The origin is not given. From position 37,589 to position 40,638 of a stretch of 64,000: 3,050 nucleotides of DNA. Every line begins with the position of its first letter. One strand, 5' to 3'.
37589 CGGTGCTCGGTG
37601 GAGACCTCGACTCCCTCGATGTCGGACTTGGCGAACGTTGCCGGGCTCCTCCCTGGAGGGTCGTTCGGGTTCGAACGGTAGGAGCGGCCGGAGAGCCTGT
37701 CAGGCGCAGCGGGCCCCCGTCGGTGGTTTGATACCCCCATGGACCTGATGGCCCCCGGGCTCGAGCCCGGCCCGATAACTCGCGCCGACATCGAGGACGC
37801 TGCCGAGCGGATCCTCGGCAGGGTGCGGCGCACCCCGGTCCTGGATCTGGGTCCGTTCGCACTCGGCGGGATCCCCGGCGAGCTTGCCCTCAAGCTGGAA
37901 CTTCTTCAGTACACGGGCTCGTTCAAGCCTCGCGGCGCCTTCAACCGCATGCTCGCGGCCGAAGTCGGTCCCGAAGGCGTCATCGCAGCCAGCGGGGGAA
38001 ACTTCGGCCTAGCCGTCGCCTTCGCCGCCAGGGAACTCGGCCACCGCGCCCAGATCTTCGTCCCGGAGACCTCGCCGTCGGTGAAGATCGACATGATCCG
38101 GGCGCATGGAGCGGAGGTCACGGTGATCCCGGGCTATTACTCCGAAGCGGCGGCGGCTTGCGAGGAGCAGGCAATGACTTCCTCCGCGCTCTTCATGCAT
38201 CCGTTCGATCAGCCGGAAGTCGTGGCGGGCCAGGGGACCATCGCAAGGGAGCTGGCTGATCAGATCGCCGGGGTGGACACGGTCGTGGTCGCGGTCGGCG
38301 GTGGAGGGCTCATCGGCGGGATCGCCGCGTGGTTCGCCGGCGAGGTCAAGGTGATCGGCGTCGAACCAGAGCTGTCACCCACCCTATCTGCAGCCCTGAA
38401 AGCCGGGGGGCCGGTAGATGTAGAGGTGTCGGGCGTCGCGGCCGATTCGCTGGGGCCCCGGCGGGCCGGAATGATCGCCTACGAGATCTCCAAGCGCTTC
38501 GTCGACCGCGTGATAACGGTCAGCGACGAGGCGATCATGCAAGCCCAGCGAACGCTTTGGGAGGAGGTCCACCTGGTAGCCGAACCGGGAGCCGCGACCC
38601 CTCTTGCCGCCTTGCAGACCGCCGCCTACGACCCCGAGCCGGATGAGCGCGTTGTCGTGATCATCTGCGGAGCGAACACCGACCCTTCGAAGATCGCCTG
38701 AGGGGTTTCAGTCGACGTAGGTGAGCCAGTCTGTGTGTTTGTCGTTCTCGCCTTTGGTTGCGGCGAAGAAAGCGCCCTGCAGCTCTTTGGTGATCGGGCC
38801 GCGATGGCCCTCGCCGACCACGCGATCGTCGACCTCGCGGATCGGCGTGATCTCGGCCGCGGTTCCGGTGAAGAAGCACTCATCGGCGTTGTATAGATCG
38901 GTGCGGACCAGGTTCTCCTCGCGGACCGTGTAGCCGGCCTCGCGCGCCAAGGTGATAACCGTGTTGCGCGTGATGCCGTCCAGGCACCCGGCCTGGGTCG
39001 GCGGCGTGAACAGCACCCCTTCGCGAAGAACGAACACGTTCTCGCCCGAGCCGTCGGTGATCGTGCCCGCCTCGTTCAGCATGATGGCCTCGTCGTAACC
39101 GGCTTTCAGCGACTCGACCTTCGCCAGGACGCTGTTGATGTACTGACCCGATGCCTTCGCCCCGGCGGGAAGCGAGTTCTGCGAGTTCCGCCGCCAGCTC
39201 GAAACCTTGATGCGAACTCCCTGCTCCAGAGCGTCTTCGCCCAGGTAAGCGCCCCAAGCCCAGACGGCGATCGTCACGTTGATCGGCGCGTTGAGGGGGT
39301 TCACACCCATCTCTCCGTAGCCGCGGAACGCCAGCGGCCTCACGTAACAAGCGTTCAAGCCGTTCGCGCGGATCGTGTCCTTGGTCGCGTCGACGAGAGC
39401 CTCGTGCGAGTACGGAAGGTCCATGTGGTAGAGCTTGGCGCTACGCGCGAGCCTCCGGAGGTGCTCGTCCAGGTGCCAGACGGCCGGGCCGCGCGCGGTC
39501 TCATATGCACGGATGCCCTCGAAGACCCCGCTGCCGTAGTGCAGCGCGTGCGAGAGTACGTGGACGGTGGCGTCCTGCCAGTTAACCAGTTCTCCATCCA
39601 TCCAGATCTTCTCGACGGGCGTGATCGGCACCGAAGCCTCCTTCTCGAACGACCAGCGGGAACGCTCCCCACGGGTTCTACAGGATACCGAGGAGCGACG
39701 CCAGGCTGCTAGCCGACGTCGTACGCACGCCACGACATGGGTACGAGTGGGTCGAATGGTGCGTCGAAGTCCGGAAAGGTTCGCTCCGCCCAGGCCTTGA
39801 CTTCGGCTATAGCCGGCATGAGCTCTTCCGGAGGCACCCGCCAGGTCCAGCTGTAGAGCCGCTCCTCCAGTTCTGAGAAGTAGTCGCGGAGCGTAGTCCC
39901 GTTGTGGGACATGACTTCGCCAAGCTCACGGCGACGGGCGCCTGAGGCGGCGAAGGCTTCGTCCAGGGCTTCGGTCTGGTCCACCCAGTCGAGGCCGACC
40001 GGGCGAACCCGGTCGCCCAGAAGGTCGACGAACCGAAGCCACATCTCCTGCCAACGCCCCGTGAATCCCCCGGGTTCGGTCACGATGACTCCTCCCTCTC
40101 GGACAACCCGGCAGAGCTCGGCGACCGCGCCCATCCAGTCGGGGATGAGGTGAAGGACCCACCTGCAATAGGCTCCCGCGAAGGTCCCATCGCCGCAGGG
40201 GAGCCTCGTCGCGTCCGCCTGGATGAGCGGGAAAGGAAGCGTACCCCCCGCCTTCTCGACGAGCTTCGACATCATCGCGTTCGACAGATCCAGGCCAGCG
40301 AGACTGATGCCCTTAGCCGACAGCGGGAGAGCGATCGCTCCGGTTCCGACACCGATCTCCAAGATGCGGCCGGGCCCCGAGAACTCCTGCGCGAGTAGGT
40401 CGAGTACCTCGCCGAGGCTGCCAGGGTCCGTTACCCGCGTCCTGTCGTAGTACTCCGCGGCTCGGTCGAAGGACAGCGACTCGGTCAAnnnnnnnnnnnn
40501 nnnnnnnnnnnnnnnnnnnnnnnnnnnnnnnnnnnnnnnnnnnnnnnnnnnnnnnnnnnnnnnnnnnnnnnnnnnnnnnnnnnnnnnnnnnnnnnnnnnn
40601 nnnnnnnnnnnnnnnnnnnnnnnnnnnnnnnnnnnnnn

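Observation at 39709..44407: Operon encoding a Rieske-less ring-hydroxylating-oxygenase alpha subunit with a GcvT-family THF transferase, FAD oxidoreductase and SAM methyltransferase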

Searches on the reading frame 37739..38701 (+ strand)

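Call 70: search_protein_families(library=pfam, proteins=[window:37739-38701:+], max_evalue=0.0001)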
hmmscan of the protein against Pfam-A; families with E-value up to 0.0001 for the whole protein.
window:37739-38701:+ (320 aa): 1 family
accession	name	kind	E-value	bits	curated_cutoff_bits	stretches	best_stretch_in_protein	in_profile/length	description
PF00291.31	PALP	-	5.9e-73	246.2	35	1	28-311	4-295/295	Pyridoxal-phosphate dependent enzyme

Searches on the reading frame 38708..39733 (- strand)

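Call 3: search_protein_families(library=pfam, proteins=[window:38708-39733:-], max_evalue=0.01)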
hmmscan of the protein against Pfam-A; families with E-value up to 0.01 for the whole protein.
window:38708-39733:- (341 aa): 1 family
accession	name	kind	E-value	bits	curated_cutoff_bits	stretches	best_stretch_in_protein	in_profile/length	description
PF01063.24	Aminotran_4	-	2.3e-56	191.6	28.5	1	69-301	1-223/223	Amino-transferase class IV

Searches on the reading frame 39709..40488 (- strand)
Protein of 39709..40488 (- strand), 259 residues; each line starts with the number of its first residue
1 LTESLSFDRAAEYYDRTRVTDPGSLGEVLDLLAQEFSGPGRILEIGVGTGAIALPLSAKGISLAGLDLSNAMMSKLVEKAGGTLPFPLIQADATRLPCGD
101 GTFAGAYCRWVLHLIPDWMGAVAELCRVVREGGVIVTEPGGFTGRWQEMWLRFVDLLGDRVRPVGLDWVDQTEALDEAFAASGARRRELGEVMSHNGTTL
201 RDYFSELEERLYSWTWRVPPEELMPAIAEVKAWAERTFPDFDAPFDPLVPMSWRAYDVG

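Call 3: search_protein_families(library=pfam, proteins=[window:39709-40488:-], max_evalue=0.01)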
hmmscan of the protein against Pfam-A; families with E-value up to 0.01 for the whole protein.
window:39709-40488:- (259 aa): 6 families
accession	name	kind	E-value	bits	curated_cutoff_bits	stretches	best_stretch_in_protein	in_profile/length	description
PF08241.18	Methyltransf_11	-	3.5e-17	63.3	21.2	1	43-136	1-94/95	Methyltransferase domain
PF13649.12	Methyltransf_25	-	3.3e-15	57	27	1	42-133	1-97/97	Methyltransferase domain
PF13489.12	Methyltransf_23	-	1.3e-10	41.7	27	1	25-141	9-121/164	Methyltransferase domain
PF08242.18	Methyltransf_12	-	1.3e-06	29.5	30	1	43-135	1-98/98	Methyltransferase domain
PF01209.24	Ubie_methyltran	-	2.2e-05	24.4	20.1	1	40-136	49-150/233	ubiE/COQ5 methyltransferase family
PF13847.12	Methyltransf_31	-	0.0013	18.9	27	1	41-138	6-110/145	Methyltransferase domain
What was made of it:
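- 39709..40488 (-): 259-aa class I SAM-dependent methyltransferase, a loosely attached member of the cluster. Pfam Methyltransf_11/25 (call 3).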

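Call 4: search_protein_families(library=ncbifam, proteins=[window:39709-40488:-], max_evalue=0.01)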
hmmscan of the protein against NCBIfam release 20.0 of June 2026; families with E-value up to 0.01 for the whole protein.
window:39709-40488:- (259 aa): 23 families
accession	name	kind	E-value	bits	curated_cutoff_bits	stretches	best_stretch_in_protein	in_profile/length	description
NF045667.1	MTase_DVU1556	equivalog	3.6e-14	52.7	155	1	36-136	20-118/213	DVU_1556 family methyltransferase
NF001241.0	PRK00216.1-2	equivalog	1e-09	38.4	327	1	39-136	52-146/231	demethylmenaquinone methyltransferase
NF041820.1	daptide_MTase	equivalog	1.4e-09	37.8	175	1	3-81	4-79/243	daptide-type RiPP biosynthesis methyltransferase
TIGR01934.1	MenG_MenH_UbiE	subfamily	2e-09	37.1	158.35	1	39-136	40-140/223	ubiquinone/menaquinone biosynthesis methyltransferase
NF007610.0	PRK10258.1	equivalog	2.8e-09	36.7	342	1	6-136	12-137/251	malonyl-ACP O-methyltransferase BioC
NF043040.1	corrin_prot_MT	hypoth_equivalog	5.6e-09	35.7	180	1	9-80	10-83/216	corrinoid protein-associated methyltransferase CpaM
NF040539.1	AST_met_ArsM_2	exception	1.4e-08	34.9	240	1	40-136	58-162/262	putative arsinothricin biosynthesis methyltransferase ArsM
TIGR02072.1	BioC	equivalog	3.6e-08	33.5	184.95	1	6-136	1-131/244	malonyl-ACP O-methyltransferase BioC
NF001244.0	PRK00216.1-5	equivalog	4.5e-07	29.4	216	1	40-136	50-152/236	bifunctional demethylmenaquinone methyltransferase/2-methoxy-6-polyprenyl-1,4-benzoquinol methylase UbiE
NF001243.0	PRK00216.1-4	equivalog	4.5e-07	29.4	235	1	43-136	52-150/237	demethylmenaquinone methyltransferase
TIGR02752.1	MenG_heptapren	equivalog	1.7e-06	27.8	419.85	1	42-136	49-148/231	demethylmenaquinone methyltransferase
NF045882.1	PLipidMtase_Leg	equivalog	2.4e-06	27.5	390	1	37-136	41-142/207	phospholipid N-methyltransferase PmtA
NF052510.1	methyltran_MpqE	exception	1.7e-05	24.4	335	1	40-137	48-151/234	methyl-plastoquinone biosynthesis methyltransferase MpqE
NF041537.1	ArsM_AhpD_UU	exception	8e-05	21.6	510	1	41-136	79-179/345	arsenite methyltransferase/AhpD domain selenoprotein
TIGR00755.1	ksgA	equivalog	0.00014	21.3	171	1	38-98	29-89/256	16S rRNA (adenine(1518)-N(6)/adenine(1519)-N(6))-dimethyltransferase RsmA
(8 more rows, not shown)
